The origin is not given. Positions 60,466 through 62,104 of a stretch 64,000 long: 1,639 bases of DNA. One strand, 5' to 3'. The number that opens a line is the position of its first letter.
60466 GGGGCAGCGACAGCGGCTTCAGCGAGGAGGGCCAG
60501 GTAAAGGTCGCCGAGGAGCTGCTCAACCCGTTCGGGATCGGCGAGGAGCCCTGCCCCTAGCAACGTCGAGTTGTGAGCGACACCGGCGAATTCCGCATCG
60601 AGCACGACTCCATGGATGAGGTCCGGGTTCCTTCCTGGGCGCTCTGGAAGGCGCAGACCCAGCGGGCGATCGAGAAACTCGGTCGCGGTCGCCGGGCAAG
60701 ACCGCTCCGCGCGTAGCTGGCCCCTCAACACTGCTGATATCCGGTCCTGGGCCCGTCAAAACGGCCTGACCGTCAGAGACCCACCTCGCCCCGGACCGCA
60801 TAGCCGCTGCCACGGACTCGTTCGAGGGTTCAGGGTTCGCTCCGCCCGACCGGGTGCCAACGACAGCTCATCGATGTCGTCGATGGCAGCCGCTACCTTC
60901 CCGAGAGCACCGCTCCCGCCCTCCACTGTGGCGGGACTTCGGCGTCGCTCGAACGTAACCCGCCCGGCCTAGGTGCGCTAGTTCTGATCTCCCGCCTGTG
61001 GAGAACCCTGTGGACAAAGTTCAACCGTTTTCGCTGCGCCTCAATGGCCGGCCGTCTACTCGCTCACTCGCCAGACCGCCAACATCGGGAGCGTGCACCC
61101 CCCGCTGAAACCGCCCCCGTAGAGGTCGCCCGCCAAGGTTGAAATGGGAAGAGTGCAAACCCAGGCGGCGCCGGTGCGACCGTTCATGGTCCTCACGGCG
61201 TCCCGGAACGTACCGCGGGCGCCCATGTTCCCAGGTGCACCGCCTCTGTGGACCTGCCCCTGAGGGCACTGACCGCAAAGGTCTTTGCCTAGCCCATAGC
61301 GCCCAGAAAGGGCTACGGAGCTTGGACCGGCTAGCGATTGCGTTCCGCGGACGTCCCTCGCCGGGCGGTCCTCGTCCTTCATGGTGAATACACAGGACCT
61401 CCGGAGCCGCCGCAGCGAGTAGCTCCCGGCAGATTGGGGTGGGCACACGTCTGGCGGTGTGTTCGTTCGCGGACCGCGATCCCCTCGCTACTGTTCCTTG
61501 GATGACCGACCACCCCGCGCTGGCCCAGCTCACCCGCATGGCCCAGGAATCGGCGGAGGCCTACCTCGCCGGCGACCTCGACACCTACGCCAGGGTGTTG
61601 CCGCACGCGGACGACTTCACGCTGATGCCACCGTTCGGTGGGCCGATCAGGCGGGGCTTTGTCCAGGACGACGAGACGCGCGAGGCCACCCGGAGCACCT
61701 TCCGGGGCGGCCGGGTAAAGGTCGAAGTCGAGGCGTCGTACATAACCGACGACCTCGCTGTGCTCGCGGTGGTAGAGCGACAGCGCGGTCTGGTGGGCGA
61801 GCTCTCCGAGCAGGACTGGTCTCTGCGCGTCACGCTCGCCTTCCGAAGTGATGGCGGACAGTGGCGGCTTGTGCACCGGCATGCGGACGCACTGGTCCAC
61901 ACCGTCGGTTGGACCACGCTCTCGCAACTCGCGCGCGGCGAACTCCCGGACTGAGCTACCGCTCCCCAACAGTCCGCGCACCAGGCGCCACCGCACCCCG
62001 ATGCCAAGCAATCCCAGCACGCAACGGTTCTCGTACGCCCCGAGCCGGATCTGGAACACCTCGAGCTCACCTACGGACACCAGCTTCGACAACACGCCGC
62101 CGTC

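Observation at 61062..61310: Unclassified 210-250 nt interspersed repeat family: five co-oriented, intergenic copies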

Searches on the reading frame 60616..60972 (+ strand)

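Call 19: search_protein_families(library=pfam, proteins=[window:60616-60972:+], max_evalue=0.01)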
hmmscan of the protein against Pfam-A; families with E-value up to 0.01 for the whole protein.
window:60616-60972:+ (118 aa): 1 family
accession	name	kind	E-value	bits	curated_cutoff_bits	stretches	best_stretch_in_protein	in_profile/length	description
PF23359.1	Lsr2_DNA-bd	-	0.00074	19.3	26.9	1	39-53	6-20/37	Lsr2 DNA-binding domain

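Call 71: search_protein_families(library=pfam, proteins=[window:60616-60972:+], max_evalue=0.001)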
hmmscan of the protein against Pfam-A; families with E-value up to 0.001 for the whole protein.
window:60616-60972:+ (118 aa): 1 family
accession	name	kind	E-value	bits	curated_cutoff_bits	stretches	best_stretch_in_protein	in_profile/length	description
PF23359.1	Lsr2_DNA-bd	-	0.00074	19.3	26.9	0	39-53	6-20/37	Lsr2 DNA-binding domain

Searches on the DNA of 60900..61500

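Call 6: search_rna_families(source=window, start=60900, end=61500, threshold=evalue, max_evalue=10, show_alignments=3)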
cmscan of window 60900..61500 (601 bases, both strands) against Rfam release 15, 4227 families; matches with E-value up to 10: 0.
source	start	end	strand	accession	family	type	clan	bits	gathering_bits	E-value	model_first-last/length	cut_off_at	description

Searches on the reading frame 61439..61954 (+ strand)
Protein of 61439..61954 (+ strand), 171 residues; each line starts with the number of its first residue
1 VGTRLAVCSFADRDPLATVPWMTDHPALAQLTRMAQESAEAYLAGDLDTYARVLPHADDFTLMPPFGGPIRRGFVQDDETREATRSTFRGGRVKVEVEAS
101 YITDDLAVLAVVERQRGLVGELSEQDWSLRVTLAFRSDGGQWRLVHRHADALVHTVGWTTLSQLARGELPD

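Call 12: search_protein_families(library=pfam, proteins=[window:61439-61954:+], max_evalue=0.01)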
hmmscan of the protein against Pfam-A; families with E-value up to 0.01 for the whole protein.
window:61439-61954:+ (171 aa): 2 families
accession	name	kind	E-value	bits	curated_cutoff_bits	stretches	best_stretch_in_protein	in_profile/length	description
PF14534.12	DUF4440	-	3.8e-07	31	25.2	1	34-144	4-107/107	Domain of unknown function (DUF4440)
PF13474.12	SnoaL_3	-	6.5e-07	30.2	22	1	37-149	7-116/121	SnoaL-like domain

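Call 84: find_encoding_contigs(protein=window:61439-61954:+, flank=3000, max_places=8)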
Protein window:61439-61954:+ (171 aa): no gene with exactly this product is on record in the collection.

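Call 86: find_homologous_proteins(query=window:61439-61954:+, max_evalue=1e-20)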
Query window:61439-61954:+ (171 aa): 1308 proteins with E <= 1e-20 among 1696 candidates; the best 120 are listed.
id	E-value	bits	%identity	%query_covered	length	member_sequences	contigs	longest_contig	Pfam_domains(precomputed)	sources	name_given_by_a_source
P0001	1.8e-93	329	100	88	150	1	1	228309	PF14534.13,PF13474.13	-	-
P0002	2.8e-89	315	95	88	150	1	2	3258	PF14534.13,PF13474.13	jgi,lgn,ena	jgi:ketosteroid isomerase-like protein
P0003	2.0e-86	306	91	88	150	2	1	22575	PF14534.13,PF13474.13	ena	-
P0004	5.7e-86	305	93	87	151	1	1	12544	PF14534.13,PF13474.13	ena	-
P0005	1.4e-85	303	93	87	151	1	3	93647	PF14534.13,PF13474.13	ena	-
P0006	1.6e-85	303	89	87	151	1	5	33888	PF14534.13,PF13474.13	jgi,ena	jgi:ketosteroid isomerase-like protein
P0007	2.9e-85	302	92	87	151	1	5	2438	PF14534.13,PF13474.13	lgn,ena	-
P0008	7.8e-85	301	91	88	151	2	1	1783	PF14534.13,PF13474.13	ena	-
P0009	2.3e-84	299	90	87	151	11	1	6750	PF14534.13,PF13474.13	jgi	jgi:ketosteroid isomerase-like protein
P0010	1.1e-83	297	88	87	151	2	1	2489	PF14534.13,PF13474.13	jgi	jgi:ketosteroid isomerase-like protein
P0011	2.4e-83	296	90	87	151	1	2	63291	PF14534.13,PF13474.13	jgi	jgi:ketosteroid isomerase-like protein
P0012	3.5e-83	296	90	87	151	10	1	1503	PF14534.13,PF13474.13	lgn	-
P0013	7.0e-83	295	89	88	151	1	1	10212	PF14534.13,PF13474.13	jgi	jgi:ketosteroid isomerase-like protein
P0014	1.9e-82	293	88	87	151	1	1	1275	PF14534.13,PF13474.13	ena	-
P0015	3.0e-82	292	88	87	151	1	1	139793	PF14534.13,PF13474.13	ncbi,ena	-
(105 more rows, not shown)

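Call 87: find_encoding_contigs(protein=P0005, flank=4000, max_places=3)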
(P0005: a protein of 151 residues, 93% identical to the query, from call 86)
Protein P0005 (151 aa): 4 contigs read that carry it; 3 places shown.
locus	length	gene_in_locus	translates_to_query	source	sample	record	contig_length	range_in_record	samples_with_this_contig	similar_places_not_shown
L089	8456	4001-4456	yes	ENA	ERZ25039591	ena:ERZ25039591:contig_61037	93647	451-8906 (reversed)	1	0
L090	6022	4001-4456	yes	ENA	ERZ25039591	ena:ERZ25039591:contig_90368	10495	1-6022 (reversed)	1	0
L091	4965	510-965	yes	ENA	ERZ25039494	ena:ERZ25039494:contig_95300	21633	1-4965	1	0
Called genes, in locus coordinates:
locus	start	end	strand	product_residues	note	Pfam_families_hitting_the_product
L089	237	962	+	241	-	-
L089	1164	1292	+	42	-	-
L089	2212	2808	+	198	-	PF08278:DnaG_DnaB_bind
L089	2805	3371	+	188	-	-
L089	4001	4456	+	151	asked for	PF13474:SnoaL_3 (weak), PF14534:DUF4440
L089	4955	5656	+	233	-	-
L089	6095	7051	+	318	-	PF01609:DDE_Tnp_1, PF13612:DDE_Tnp_1_3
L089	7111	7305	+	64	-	-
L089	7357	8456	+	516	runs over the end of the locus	?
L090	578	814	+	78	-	-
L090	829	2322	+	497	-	PF04851:ResIII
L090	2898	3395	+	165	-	PF11907:DUF3427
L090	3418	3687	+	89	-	-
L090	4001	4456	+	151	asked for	PF13474:SnoaL_3 (weak), PF14534:DUF4440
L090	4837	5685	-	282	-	-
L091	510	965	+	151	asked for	PF13474:SnoaL_3 (weak), PF14534:DUF4440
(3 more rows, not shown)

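Call 88: find_encoding_contigs(protein=P0003, flank=4000, max_places=3)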
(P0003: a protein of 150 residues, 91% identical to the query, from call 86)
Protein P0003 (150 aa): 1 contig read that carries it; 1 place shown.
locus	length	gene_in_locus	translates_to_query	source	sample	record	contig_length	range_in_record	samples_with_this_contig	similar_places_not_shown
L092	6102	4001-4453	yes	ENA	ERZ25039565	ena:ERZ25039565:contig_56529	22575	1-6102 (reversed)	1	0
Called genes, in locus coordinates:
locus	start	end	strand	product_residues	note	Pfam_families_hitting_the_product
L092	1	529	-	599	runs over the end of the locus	PF01209:Ubie_methyltran, PF13489:Methyltransf_23, PF13847:Methyltransf_31, PF08241:Methyltransf_11, PF08242:Methyltransf_12, PF13649:Methyltransf_25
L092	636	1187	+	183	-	PF00196:GerE, PF08281:Sigma70_r4_2 (weak)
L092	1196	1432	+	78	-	-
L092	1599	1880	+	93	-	PF19457:DUF5994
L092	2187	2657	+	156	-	PF19457:DUF5994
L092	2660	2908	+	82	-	-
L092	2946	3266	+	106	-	-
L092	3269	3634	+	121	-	-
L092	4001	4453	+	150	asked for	PF14534:DUF4440, PF13474:SnoaL_3 (weak)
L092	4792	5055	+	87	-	-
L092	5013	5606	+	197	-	-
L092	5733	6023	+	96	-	-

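Call 89: find_encoding_contigs(protein=P0004, flank=4000, max_places=3)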
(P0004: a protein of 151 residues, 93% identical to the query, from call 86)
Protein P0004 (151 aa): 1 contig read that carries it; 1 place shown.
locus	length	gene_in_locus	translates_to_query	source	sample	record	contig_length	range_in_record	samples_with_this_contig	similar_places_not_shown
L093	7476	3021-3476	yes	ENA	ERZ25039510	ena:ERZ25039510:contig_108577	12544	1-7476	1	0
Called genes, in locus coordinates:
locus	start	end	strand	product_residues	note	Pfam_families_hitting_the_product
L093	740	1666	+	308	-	PF00478:IMPDH (weak), PF03060:NMO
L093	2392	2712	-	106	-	PF03992:ABM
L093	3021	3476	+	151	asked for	PF13474:SnoaL_3 (weak), PF14534:DUF4440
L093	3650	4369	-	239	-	-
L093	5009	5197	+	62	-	-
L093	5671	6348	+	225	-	-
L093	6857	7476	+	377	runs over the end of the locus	-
